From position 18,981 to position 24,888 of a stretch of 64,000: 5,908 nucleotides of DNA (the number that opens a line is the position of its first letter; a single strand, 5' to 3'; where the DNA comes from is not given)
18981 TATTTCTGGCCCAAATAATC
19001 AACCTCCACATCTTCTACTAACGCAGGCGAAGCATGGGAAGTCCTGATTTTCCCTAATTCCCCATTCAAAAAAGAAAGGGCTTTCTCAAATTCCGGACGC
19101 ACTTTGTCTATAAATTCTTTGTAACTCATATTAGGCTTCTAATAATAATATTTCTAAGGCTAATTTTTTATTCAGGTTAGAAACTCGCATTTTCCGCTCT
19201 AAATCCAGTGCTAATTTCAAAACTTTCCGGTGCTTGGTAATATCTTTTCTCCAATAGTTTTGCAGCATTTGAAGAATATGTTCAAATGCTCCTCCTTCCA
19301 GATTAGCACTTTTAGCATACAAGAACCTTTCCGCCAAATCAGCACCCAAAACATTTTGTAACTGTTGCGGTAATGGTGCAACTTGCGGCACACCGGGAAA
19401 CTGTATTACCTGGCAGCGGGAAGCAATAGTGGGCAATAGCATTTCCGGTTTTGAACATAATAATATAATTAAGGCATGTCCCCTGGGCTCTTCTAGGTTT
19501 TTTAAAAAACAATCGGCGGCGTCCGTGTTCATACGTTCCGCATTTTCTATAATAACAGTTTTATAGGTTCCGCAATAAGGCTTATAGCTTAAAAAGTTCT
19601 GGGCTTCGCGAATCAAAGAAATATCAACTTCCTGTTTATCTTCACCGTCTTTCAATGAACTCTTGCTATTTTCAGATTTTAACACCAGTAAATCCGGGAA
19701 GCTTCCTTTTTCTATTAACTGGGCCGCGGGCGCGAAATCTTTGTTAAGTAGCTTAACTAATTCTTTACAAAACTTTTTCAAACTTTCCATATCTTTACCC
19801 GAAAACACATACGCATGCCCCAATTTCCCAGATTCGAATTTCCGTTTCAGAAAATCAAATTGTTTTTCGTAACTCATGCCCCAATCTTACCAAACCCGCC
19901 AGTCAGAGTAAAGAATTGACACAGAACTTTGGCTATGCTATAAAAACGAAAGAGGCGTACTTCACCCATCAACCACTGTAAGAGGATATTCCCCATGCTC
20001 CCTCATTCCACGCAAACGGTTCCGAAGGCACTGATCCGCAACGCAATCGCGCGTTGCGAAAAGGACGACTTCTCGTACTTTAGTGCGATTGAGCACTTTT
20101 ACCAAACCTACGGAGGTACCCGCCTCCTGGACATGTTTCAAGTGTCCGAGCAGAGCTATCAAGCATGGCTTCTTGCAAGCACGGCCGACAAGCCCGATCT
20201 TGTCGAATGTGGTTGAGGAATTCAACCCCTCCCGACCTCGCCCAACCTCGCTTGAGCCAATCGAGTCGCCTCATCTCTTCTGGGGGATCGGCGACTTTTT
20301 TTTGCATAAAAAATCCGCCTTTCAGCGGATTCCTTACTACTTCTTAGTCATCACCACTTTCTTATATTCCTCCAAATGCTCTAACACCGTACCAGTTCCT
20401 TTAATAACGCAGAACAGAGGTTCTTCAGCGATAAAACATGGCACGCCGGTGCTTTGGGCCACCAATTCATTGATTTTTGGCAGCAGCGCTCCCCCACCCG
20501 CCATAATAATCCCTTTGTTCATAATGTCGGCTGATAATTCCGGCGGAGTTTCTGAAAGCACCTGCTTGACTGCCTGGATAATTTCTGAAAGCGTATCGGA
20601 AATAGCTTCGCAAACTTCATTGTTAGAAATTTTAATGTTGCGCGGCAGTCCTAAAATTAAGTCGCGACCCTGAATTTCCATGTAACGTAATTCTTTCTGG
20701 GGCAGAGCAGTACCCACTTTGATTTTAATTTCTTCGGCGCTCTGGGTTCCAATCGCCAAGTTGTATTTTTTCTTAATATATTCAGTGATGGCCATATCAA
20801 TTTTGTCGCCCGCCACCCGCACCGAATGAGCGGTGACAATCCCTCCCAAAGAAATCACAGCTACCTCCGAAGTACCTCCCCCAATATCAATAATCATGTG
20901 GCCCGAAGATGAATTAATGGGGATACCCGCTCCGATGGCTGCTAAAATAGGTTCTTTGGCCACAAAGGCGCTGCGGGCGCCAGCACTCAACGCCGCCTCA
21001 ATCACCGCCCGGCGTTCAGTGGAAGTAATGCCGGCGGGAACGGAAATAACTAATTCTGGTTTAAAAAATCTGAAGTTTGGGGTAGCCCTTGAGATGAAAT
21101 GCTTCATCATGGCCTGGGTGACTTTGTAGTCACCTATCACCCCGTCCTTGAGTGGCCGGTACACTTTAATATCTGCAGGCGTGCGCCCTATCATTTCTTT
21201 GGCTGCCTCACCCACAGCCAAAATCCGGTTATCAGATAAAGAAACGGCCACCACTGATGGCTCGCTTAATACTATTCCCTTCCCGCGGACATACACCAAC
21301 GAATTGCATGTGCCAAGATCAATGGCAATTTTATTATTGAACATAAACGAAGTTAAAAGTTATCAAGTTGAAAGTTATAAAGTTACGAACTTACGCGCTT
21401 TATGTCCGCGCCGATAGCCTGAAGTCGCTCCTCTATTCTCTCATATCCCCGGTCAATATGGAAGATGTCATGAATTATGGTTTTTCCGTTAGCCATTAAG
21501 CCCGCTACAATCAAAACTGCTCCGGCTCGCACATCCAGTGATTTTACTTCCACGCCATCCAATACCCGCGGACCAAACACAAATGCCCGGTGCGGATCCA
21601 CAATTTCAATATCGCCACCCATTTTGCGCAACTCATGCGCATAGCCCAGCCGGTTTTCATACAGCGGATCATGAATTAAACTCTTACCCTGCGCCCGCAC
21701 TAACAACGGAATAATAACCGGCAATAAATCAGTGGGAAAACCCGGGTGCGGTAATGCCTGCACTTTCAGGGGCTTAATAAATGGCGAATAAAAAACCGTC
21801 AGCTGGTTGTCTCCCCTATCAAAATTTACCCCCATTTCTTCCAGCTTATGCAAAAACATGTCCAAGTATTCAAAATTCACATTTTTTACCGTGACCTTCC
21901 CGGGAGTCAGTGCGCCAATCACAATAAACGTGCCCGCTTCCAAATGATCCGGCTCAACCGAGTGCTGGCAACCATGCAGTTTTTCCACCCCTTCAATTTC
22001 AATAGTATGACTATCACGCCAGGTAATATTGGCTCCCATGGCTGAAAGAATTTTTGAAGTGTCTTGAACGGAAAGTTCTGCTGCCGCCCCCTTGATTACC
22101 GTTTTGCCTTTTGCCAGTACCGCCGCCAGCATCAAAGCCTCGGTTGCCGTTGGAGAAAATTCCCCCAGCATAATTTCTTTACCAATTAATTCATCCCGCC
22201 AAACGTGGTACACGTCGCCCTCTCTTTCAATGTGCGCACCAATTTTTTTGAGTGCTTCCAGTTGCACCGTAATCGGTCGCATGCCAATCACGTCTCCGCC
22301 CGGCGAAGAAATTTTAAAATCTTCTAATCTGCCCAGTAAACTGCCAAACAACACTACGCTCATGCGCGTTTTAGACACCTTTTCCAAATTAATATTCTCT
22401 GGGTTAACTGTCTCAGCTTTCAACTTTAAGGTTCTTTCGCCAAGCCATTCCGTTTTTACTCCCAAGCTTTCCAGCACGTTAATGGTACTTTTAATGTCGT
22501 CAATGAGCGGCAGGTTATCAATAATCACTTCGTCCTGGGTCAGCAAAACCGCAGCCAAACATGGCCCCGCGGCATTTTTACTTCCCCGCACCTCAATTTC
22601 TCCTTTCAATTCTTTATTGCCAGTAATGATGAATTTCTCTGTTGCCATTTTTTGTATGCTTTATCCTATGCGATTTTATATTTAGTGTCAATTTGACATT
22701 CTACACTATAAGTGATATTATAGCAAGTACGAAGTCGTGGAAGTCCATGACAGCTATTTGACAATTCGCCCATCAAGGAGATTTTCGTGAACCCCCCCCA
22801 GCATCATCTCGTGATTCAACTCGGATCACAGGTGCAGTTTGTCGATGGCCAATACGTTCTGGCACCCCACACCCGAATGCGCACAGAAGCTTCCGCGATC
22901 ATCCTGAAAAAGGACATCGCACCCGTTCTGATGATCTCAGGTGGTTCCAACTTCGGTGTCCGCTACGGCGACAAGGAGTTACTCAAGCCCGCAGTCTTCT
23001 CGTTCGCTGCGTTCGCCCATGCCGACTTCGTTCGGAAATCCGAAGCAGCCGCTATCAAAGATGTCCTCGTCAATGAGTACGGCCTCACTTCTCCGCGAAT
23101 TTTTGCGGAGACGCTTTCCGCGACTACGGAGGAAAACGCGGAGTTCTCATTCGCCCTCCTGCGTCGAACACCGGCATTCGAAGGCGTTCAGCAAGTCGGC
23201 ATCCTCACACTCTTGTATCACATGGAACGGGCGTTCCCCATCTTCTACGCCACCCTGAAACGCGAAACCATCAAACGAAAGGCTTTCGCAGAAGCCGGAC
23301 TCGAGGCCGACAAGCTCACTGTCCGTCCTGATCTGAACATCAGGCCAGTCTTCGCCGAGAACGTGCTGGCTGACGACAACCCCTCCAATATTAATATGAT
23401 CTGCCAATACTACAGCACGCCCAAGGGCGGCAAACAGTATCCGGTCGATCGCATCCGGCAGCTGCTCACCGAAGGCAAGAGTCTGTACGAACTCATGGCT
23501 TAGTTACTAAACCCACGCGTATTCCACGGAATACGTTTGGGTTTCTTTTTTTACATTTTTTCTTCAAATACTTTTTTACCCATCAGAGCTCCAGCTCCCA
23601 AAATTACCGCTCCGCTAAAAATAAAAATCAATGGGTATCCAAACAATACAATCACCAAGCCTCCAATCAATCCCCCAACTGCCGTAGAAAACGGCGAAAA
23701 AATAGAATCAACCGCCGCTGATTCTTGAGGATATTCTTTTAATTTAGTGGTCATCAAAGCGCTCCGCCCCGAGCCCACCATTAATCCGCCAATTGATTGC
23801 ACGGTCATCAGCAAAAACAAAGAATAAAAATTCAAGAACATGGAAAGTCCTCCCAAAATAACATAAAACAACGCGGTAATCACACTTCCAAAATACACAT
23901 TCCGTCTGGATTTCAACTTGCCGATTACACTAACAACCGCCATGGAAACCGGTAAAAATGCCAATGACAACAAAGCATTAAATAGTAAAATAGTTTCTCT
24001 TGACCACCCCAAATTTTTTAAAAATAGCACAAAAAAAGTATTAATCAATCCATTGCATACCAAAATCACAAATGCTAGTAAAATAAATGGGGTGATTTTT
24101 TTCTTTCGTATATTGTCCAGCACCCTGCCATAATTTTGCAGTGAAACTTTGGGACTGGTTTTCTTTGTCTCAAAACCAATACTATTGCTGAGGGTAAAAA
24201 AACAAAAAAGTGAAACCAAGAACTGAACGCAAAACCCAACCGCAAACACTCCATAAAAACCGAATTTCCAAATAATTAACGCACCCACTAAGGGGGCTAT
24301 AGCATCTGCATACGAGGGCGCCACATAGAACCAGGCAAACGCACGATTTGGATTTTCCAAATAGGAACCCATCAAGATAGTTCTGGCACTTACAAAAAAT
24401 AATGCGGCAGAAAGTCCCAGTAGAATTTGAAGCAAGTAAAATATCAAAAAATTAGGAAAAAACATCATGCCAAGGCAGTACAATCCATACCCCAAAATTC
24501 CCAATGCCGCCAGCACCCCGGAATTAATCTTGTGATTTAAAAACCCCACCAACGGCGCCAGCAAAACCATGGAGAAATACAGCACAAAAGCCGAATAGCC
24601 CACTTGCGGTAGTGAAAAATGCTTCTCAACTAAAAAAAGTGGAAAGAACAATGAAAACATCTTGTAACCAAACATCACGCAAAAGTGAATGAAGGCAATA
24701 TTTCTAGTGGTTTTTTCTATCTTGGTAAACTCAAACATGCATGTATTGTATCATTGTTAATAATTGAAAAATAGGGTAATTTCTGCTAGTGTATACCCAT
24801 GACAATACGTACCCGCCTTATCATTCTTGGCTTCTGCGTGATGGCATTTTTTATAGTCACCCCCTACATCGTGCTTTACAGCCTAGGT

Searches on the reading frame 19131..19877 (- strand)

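Call 65: search_protein_families(library=pfam, proteins=[window:19131-19877:-], max_evalue=0.00001)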
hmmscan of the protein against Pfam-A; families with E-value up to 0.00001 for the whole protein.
window:19131-19877:- (248 aa): 1 family
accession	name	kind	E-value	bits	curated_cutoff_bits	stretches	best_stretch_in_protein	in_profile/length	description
PF13177.12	DNA_pol3_delta2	-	6.4e-35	121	27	1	4-161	3-158/161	DNA polymerase III, delta subunit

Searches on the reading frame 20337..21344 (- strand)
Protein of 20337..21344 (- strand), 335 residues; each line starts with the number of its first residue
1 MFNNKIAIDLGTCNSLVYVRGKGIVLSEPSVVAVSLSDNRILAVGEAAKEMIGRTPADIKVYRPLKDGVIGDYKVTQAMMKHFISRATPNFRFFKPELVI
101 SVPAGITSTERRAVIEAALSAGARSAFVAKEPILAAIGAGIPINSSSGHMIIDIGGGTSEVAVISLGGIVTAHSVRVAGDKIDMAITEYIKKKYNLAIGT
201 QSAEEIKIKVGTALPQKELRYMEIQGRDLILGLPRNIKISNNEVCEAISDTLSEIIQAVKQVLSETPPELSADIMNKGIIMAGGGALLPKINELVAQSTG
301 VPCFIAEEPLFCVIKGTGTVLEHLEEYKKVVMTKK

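Call 65: search_protein_families(library=pfam, proteins=[window:20337-21344:-], max_evalue=0.00001)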
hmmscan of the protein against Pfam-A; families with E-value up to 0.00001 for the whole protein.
window:20337-21344:- (335 aa): 4 families
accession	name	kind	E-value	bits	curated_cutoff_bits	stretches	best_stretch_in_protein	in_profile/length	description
PF06723.19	MreB_Mbl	-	2.6e-137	457.5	27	1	4-328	2-326/327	MreB/Mbl protein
PF00012.26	HSP70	-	1.1e-13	50.8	20.6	1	97-300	135-351/599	Hsp70 protein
PF14450.12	FtsA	-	7.9e-12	46.1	31.8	1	151-308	2-112/127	Cell division protein FtsA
PF00022.25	Actin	-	2.5e-11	43.3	27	1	42-193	46-190/410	Actin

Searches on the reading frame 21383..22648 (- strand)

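Call 65: search_protein_families(library=pfam, proteins=[window:21383-22648:-], max_evalue=0.00001)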
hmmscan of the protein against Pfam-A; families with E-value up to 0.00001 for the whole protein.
window:21383-22648:- (421 aa): 1 family
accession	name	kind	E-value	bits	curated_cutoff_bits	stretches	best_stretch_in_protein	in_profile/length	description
PF00275.25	EPSP_synthase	-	3.2e-81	273.6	22.8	1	9-409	2-417/417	EPSP synthase (3-phosphoshikimate 1-carboxyvinyltransferase)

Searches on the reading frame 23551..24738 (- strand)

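Call 65: search_protein_families(library=pfam, proteins=[window:23551-24738:-], max_evalue=0.00001)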
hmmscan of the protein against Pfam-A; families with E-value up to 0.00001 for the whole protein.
window:23551-24738:- (395 aa): 2 families
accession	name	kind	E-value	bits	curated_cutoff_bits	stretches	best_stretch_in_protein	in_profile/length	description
PF07690.21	MFS_1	-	3.9e-28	98.8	33.4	2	14-339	1-326/347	Major Facilitator Superfamily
PF12832.13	MFS_1_like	-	2e-07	30.8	25.2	1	160-373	155-372/373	MFS_1 like family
